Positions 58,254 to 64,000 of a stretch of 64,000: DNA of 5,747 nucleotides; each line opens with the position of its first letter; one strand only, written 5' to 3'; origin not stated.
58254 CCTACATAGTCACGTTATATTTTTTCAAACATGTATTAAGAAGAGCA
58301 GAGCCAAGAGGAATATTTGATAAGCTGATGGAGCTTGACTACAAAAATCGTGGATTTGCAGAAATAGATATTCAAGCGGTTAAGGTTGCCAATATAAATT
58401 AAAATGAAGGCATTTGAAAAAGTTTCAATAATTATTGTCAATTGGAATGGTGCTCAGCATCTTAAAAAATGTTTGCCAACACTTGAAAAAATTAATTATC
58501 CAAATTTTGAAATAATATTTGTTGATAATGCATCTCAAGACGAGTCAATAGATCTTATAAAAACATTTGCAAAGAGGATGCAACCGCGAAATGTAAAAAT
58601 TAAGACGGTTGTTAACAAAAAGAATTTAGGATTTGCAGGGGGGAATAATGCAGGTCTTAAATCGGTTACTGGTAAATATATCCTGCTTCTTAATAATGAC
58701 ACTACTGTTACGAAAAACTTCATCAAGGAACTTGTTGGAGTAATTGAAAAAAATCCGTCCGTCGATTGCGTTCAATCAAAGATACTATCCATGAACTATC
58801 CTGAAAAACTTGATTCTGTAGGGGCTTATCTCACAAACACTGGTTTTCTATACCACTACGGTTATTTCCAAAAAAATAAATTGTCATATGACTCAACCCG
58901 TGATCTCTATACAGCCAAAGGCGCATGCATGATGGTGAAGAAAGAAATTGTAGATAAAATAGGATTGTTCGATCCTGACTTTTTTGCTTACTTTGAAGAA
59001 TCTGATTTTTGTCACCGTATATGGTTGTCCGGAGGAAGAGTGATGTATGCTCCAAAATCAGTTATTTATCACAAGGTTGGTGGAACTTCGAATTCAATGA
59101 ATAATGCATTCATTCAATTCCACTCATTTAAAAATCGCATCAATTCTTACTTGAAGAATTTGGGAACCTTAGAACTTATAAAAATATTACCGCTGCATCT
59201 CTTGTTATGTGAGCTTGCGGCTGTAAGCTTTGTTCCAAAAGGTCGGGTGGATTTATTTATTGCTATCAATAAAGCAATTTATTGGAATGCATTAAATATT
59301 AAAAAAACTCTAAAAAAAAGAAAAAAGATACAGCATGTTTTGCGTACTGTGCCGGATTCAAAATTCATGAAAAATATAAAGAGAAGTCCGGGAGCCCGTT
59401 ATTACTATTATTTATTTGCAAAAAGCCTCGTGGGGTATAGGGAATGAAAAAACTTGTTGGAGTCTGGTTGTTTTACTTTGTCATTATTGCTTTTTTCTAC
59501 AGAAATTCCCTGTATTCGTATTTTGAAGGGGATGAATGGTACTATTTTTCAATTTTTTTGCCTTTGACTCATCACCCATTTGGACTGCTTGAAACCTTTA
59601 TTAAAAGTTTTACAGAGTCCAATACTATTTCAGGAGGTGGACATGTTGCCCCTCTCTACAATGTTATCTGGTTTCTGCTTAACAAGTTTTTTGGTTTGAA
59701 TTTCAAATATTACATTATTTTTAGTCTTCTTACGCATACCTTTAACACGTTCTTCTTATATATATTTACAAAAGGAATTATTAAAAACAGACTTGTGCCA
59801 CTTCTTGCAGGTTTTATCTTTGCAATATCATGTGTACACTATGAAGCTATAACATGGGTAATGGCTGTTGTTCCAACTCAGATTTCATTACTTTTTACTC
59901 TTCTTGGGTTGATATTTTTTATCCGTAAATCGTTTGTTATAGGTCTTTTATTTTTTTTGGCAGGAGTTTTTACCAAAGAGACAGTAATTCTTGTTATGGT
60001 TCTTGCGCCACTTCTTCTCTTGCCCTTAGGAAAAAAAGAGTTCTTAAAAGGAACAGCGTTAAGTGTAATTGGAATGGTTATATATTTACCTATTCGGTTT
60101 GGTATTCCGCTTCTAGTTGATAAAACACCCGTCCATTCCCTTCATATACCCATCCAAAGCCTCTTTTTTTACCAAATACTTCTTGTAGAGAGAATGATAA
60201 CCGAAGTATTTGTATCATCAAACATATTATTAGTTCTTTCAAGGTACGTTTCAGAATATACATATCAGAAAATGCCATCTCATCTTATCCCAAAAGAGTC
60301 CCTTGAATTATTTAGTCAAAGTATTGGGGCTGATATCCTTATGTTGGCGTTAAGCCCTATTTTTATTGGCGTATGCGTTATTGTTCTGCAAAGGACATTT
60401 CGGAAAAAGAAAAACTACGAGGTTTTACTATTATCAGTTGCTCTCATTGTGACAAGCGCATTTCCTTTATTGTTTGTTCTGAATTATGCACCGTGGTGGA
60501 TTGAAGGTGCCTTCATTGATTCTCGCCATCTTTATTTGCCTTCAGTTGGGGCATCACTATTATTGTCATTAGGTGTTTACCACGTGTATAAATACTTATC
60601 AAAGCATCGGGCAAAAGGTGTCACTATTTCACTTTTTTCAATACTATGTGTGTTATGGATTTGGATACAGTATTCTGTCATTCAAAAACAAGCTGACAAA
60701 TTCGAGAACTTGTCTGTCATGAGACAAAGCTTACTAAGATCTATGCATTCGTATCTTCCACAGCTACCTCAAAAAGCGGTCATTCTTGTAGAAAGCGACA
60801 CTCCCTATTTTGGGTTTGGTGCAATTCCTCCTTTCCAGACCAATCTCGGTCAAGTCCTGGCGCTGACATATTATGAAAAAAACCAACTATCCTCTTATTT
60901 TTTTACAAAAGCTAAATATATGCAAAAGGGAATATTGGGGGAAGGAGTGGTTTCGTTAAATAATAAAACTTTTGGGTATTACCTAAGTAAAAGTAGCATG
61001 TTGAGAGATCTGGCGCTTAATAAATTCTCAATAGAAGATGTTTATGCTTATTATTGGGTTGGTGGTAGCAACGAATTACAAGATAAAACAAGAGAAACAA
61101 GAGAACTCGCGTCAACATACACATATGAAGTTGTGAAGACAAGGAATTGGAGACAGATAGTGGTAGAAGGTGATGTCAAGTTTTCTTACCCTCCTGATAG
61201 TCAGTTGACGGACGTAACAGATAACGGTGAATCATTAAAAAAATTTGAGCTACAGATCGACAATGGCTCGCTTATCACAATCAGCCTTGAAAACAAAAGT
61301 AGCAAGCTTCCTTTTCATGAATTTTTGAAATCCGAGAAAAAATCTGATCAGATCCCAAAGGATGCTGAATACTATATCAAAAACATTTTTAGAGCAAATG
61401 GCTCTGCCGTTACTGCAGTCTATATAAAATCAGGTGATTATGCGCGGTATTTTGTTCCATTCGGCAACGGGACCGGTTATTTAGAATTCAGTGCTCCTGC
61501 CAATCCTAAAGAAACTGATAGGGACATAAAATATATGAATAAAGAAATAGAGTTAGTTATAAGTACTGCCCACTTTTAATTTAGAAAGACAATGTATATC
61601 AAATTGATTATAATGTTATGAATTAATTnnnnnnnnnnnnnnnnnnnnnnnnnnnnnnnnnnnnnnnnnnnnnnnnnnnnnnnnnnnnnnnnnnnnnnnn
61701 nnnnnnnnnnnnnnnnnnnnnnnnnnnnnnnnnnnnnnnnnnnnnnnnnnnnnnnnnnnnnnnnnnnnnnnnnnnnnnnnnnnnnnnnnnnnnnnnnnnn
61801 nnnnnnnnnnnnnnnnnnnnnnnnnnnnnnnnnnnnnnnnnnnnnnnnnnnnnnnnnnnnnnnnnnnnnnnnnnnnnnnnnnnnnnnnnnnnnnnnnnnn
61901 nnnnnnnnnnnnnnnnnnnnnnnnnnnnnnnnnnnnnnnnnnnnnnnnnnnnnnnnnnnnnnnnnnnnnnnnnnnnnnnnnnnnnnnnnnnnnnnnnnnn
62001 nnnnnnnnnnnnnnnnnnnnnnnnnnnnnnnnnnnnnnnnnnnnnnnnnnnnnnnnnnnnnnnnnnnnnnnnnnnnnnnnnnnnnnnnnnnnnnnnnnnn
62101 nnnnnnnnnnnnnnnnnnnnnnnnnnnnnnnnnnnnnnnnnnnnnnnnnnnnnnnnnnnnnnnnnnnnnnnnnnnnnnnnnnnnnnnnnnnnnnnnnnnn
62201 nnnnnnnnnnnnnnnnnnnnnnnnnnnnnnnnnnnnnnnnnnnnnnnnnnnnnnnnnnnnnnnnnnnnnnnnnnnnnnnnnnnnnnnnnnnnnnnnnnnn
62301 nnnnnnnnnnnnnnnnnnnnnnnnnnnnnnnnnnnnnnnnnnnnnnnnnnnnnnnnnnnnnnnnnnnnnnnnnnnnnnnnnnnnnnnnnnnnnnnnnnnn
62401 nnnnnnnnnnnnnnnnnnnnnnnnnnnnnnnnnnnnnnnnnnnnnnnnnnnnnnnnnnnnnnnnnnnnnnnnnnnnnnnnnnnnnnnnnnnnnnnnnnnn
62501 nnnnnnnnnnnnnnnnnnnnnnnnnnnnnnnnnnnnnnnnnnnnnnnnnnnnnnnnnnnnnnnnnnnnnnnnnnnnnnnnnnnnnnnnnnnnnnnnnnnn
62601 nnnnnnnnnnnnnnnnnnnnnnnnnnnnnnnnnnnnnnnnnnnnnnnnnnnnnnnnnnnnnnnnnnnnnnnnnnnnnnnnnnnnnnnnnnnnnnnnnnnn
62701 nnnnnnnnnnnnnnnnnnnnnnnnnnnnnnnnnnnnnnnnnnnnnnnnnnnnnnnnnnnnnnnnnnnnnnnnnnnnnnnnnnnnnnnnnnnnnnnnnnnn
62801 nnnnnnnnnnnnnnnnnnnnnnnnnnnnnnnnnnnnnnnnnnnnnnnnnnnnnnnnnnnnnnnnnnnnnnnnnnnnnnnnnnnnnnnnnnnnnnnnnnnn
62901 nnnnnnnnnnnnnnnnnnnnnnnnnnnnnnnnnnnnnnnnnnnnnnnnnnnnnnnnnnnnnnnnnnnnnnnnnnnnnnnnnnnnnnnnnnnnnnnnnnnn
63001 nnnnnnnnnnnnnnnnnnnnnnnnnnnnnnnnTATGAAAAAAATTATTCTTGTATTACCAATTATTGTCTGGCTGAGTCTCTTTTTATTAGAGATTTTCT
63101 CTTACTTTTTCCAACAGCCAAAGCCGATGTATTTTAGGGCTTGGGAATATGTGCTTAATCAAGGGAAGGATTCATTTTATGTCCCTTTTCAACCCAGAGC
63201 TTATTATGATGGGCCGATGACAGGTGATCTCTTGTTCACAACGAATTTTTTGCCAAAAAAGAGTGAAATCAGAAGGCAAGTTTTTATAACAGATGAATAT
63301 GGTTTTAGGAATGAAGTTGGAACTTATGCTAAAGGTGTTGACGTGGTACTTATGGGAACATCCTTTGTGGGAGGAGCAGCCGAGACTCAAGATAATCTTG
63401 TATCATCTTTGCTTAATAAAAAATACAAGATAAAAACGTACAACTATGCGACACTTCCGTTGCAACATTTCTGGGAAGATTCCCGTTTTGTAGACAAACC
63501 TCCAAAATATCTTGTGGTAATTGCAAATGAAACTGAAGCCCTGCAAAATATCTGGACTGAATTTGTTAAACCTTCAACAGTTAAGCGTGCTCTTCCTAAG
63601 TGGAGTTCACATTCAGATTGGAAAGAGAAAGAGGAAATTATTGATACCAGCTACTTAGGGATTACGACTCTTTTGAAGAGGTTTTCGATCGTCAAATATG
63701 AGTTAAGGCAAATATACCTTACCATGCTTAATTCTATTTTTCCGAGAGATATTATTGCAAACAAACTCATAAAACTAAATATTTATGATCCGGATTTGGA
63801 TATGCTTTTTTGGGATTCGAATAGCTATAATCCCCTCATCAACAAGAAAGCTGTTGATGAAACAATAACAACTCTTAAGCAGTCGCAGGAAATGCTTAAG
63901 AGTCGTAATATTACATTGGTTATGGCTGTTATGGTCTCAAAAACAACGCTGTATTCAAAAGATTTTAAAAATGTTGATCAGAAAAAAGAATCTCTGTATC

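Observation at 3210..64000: ~61-kb glycosylation supercluster with about 22 GT-C-like membrane proteins in at least five paralogous families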

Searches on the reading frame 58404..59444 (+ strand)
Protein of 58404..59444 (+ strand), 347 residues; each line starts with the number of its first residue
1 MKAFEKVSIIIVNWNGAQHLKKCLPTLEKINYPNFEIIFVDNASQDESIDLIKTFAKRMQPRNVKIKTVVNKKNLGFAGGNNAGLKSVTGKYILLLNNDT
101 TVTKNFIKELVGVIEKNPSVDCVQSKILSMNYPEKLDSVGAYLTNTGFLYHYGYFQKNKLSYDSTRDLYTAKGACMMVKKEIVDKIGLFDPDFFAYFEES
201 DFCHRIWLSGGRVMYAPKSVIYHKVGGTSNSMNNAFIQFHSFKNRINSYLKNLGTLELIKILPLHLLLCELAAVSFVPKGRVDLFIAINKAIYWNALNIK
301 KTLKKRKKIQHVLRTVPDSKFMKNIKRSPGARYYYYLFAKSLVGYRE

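Call 10: search_protein_families(library=pfam, proteins=[window:58404-59444:+], max_evalue=0.01)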
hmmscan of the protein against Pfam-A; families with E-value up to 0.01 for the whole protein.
window:58404-59444:+ (347 aa): 5 families
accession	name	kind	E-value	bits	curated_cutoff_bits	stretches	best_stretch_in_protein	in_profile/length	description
PF00535.33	Glycos_transf_2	-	5.9e-26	91.8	23.3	1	8-185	1-166/168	Glycosyl transferase family 2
PF13641.12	Glyco_tranf_2_3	-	3.1e-21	76.9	27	1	7-224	3-212/230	Glycosyltransferase like family 2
PF13632.12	Glyco_trans_2_3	-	1.6e-11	44.8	27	1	92-250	1-140/198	Glycosyl transferase family group 2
PF10111.15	Glyco_tranf_2_2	-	4.3e-08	33.4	27.3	1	20-242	15-231/276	Glycosyltransferase like family 2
PF13506.12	Glyco_transf_21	-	0.0011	18.9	21.7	1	83-190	24-121/174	Glycosyl transferase family 21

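Call 51: search_protein_families(library=ncbifam, proteins=[window:58404-59444:+], max_evalue=0.00001)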
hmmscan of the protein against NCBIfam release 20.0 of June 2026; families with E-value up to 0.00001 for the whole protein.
window:58404-59444:+ (347 aa): 18 families
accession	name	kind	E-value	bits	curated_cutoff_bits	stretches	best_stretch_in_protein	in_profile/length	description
TIGR03937.1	PgaC_IcaA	equivalog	3.5e-19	69.1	422.3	1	2-228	42-255/407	poly-beta-1,6-N-acetyl-D-glucosamine synthase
NF038299.1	EPS_HpsN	equivalog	1.3e-17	63.8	425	1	6-270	2-270/317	hormogonium polysaccharide biosynthesis glycosyltransferase HpsN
TIGR03965.1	mycofact_glyco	equivalog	1e-16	60.9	280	1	5-224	74-281/467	mycofactocin biosynthesis glycosyltransferase MftF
NF007482.0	PRK10073.1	equivalog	2.9e-16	59.4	423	1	2-117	3-113/334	glycosyltransferase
TIGR03111.1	glyc2_xrt_Gpos1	hypoth_equivalog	6.3e-16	58.2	363.95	1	3-195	47-239/439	TIGR03111 family XrtG-associated glycosyltransferase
NF038302.1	EPS_HpsE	equivalog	1.4e-14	53.8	300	1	7-183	3-175/307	hormogonium polysaccharide biosynthesis glycosyltransferase HpsE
NF041875.1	EPS_EpsD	equivalog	2.4e-14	53.5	370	1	7-226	1-209/325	exopolysaccharide biosynthesis glycosyltransferase EpsD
TIGR04283.1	glyco_like_mftF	equivalog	3.6e-14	52.9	182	1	7-221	1-183/221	TIGR04283 family arsenosugar biosynthesis glycosyltransferase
NF050050.1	ProtGlycPglI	equivalog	2.9e-12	46.6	500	1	5-116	2-110/306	GalNAc(5)-diNAcBac-PP-undecaprenol beta-1,3-glucosyltransferase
TIGR01556.1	rhamnosyltran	subfamily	5.9e-12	45.3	200.55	1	29-234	16-211/281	rhamnosyltransferase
NF047683.1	TeichurnBiosyTuaG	equivalog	9.2e-12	45.1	400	1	5-112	6-109/252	teichuronic acid biosynthesis protein TuaG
NF053739.1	GlytfEpsEBac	equivalog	2.4e-11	43.1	450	1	6-129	2-122/265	glycosyltransferase EpsE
NF045692.1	OglycostaseCruG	equivalog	5.5e-10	38.7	600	1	3-191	39-223/386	2'-O-glycosyltransferase CruG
NF047588.1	GlcsyltransPgfSStrep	equivalog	7.1e-10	38.6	500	1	6-114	2-110/308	glycosyltransferase PgfS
TIGR03469.1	HpnB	hypoth_equivalog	1.3e-09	37.6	379.25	1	2-187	41-227/386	hopene-associated glycosyltransferase HpnB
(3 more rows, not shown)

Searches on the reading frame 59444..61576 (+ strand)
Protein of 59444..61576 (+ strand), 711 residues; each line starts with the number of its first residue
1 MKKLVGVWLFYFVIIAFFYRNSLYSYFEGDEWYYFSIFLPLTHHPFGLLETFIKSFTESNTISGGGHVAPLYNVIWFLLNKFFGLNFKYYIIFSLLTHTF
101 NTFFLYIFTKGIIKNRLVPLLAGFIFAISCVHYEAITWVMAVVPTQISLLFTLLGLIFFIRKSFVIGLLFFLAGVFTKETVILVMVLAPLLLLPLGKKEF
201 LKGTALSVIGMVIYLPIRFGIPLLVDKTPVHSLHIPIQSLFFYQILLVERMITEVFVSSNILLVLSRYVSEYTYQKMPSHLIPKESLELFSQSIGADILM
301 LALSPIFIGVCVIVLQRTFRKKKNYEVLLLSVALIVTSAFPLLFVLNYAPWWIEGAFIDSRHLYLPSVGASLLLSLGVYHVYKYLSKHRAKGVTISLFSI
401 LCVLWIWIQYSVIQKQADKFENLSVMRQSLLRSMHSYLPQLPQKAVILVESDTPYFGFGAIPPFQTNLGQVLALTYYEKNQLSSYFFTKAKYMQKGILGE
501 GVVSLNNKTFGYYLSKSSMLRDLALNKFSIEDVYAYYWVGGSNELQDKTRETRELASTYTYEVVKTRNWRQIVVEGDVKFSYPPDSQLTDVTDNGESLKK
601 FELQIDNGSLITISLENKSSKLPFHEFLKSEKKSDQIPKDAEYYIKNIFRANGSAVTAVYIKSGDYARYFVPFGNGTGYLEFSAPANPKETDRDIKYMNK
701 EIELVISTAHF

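Call 10: search_protein_families(library=pfam, proteins=[window:59444-61576:+], max_evalue=0.01)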
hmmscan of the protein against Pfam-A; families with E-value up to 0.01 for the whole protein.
window:59444-61576:+ (711 aa): 0 families

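Call 16: search_protein_families(library=ncbifam, proteins=[window:59444-61576:+], max_evalue=1)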
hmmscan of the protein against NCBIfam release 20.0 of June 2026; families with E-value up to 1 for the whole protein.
window:59444-61576:+ (711 aa): 0 families

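Call 17: search_protein_families(library=pfam, proteins=[window:59444-61576:+], max_evalue=10)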
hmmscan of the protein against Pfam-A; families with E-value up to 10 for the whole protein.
window:59444-61576:+ (711 aa): 1 family
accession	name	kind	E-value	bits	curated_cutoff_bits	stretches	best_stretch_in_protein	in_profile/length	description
PF14564.11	Membrane_bind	-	0.035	15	25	1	563-615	57-109/110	Membrane binding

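Call 21: find_homologous_proteins(query=window:59444-61576:+, max_evalue=0.001)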
Query window:59444-61576:+ (711 aa): 19 proteins with E <= 0.001 among 8000 candidates.
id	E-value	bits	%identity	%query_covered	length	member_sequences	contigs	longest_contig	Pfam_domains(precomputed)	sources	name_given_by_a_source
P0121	0.0e+0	1499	93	100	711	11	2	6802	-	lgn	-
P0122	0.0e+0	1091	67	97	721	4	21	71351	-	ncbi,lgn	-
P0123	9.1e-255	865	56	100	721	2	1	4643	-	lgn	-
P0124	2.3e-191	656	46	99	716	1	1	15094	-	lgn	-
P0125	1.7e-178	613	43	100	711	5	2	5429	-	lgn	-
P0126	6.5e-113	397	33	99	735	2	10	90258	-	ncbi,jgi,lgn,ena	jgi:hypothetical protein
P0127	5.0e-105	371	32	100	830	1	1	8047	-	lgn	-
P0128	2.0e-99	352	30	100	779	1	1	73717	-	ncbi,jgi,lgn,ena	jgi:hypothetical protein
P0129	1.7e-98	349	32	98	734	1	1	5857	-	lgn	-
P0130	3.2e-90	322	30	98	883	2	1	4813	-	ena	-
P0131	1.1e-88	317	31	93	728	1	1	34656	PF13231.13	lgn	-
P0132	1.2e-85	306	29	97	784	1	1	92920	-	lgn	-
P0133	2.5e-68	249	28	100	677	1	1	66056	-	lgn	-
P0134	6.4e-59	218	30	76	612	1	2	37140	-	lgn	-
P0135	6.4e-58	215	29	97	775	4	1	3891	-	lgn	-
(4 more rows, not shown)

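Call 25: search_solved_structures(query=A2, max_evalue=1)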
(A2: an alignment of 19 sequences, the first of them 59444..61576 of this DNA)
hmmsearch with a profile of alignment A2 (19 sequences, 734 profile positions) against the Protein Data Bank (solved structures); distinct sequences matched with E-value up to 1: 6.
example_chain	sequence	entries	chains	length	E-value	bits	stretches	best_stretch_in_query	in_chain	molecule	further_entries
3ii0_A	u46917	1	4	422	0.21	12.9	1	559-655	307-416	Aspartate aminotransferase, cytoplasmic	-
1ajr_A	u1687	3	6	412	0.81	11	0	558-610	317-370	ASPARTATE AMINOTRANSFERASE | Aspartate aminotransferase, cytoplasmic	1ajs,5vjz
5tor_A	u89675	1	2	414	0.81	11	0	558-610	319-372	Aspartate aminotransferase, cytoplasmic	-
5tot_A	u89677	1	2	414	0.81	11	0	558-610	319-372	Aspartate aminotransferase, cytoplasmic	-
5ton_A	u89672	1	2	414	0.81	11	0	558-610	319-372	Aspartate aminotransferase, cytoplasmic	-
5toq_A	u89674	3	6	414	0.81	11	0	558-610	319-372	Aspartate aminotransferase, cytoplasmic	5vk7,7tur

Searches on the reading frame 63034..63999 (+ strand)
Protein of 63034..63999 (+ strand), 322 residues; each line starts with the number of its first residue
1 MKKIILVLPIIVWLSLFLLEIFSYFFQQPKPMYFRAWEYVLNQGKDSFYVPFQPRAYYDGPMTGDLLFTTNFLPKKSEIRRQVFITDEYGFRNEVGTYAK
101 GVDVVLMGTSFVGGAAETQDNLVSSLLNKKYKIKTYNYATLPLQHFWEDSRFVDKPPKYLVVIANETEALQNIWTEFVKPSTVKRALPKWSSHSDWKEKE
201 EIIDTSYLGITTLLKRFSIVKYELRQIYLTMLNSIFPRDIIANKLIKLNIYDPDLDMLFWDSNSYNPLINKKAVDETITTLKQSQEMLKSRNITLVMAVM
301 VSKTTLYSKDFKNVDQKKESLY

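Call 10: search_protein_families(library=pfam, proteins=[window:63034-63999:+], max_evalue=0.01)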
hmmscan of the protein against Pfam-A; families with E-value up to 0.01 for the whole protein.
window:63034-63999:+ (322 aa): 1 family
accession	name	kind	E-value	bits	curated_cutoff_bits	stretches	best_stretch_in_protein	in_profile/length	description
PF16822.11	ALGX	-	0.0012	19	26.5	0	258-310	9-61/268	SGNH hydrolase-like domain, acetyltransferase AlgX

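Call 16: search_protein_families(library=ncbifam, proteins=[window:63034-63999:+], max_evalue=1)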
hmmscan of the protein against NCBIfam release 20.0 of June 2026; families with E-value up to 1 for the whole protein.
window:63034-63999:+ (322 aa): 0 families
